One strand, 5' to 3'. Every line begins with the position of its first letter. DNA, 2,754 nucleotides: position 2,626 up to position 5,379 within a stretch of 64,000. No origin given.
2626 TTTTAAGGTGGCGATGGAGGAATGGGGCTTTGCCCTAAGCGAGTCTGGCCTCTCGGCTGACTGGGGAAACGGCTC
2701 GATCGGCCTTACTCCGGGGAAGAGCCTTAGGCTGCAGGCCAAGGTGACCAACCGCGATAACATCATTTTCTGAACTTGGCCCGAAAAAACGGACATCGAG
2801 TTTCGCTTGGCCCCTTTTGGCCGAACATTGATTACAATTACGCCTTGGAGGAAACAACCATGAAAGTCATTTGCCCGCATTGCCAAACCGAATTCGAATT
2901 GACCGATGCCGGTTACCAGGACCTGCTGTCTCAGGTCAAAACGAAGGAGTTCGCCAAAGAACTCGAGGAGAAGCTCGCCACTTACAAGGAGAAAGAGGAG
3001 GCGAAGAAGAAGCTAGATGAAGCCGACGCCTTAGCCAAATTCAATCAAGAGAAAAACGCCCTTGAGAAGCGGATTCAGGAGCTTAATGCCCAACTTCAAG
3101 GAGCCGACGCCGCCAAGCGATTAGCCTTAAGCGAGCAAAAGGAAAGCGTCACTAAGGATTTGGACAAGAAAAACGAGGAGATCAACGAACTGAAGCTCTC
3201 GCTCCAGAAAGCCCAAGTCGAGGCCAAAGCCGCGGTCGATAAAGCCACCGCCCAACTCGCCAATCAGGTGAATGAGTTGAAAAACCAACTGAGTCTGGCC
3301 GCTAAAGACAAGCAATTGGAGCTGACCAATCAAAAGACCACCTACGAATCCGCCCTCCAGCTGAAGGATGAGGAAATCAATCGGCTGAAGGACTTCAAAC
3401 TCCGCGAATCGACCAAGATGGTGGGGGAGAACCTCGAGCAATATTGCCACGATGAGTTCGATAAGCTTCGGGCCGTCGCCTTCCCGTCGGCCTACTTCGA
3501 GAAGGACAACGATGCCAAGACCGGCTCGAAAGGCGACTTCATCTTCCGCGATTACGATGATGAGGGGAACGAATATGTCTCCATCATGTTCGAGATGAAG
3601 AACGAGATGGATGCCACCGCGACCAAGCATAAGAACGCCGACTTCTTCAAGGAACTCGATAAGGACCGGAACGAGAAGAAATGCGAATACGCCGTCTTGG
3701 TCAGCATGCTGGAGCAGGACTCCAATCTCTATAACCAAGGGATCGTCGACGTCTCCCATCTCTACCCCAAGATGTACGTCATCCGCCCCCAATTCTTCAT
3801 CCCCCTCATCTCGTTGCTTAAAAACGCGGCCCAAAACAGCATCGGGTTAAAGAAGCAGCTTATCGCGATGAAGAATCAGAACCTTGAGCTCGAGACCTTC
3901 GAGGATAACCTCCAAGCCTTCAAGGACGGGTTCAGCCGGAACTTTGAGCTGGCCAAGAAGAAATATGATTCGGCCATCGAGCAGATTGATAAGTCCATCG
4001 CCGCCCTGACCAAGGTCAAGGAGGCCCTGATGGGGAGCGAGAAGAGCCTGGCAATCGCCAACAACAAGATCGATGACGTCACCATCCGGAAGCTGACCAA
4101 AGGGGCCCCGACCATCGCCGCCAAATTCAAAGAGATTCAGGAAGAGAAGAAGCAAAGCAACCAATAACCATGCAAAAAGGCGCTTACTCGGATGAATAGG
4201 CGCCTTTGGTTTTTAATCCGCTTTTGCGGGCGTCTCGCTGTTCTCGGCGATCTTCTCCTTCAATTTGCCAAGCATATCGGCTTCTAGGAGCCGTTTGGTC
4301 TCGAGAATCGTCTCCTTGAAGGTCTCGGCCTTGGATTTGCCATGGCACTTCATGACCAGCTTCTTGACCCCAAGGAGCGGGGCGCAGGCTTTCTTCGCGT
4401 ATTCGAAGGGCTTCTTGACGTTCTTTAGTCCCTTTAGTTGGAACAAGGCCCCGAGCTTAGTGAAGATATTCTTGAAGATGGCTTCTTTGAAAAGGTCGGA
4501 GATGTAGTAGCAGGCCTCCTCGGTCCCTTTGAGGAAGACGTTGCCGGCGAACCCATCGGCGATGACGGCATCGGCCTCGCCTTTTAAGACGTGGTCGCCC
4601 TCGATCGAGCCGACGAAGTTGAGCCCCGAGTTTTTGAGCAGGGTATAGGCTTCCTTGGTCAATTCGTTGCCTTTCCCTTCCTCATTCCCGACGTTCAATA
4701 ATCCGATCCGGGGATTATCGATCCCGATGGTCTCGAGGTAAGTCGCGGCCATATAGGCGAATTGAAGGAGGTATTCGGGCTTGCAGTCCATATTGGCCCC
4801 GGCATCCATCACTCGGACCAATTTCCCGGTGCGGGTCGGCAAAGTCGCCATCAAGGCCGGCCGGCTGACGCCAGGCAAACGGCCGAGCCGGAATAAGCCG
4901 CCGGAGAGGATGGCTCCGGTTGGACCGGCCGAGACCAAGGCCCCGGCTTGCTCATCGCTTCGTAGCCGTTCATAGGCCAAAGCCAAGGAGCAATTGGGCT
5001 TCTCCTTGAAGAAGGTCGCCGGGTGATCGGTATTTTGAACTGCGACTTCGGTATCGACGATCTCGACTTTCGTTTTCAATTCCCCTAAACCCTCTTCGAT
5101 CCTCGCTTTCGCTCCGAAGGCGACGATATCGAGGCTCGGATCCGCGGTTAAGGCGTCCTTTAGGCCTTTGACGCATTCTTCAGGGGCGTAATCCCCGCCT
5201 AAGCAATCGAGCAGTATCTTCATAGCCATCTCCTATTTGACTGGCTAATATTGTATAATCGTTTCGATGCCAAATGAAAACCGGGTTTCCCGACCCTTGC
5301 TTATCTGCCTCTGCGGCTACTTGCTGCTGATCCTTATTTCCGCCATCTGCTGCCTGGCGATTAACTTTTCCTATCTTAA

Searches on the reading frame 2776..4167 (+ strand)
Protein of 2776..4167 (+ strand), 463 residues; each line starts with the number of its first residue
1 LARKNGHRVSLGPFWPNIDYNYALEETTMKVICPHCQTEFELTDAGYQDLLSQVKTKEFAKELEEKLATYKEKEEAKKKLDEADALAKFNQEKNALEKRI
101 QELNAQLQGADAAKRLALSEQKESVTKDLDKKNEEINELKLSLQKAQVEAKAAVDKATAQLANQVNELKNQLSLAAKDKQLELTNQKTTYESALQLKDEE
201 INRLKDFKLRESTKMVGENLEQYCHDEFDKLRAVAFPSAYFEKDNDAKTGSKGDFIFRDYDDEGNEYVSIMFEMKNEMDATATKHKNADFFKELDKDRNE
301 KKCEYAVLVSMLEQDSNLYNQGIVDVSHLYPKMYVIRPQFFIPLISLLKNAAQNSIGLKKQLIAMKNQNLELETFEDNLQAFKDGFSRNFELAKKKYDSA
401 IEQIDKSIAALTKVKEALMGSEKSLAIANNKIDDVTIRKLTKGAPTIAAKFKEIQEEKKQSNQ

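Call 89: search_protein_families(library=pfam, proteins=[window:2776-4167:+], max_evalue=0.00001)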
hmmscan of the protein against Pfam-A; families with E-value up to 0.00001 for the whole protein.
window:2776-4167:+ (463 aa): 1 family
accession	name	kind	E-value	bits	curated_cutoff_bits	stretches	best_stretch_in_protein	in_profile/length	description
PF09903.14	DUF2130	-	1.9e-82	276.9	26.7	1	185-442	3-254/255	Uncharacterized protein conserved in bacteria (DUF2130)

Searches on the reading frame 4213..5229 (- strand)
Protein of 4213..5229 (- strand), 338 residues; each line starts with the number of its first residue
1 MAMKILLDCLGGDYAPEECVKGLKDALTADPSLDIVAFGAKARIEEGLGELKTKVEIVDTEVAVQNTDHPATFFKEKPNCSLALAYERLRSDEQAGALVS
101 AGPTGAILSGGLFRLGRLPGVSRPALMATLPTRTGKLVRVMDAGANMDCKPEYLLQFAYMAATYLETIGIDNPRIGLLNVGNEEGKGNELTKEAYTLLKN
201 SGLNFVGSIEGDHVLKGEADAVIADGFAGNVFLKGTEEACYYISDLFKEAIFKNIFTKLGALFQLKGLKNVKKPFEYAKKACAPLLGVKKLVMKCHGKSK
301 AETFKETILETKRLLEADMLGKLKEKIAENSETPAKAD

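Call 89: search_protein_families(library=pfam, proteins=[window:4213-5229:-], max_evalue=0.00001)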
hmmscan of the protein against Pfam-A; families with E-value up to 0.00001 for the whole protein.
window:4213-5229:- (338 aa): 1 family
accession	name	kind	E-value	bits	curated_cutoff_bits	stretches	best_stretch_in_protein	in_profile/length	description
PF02504.20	FA_synthesis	-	3.4e-85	286.4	29.1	1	3-319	1-321/324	Fatty acid synthesis protein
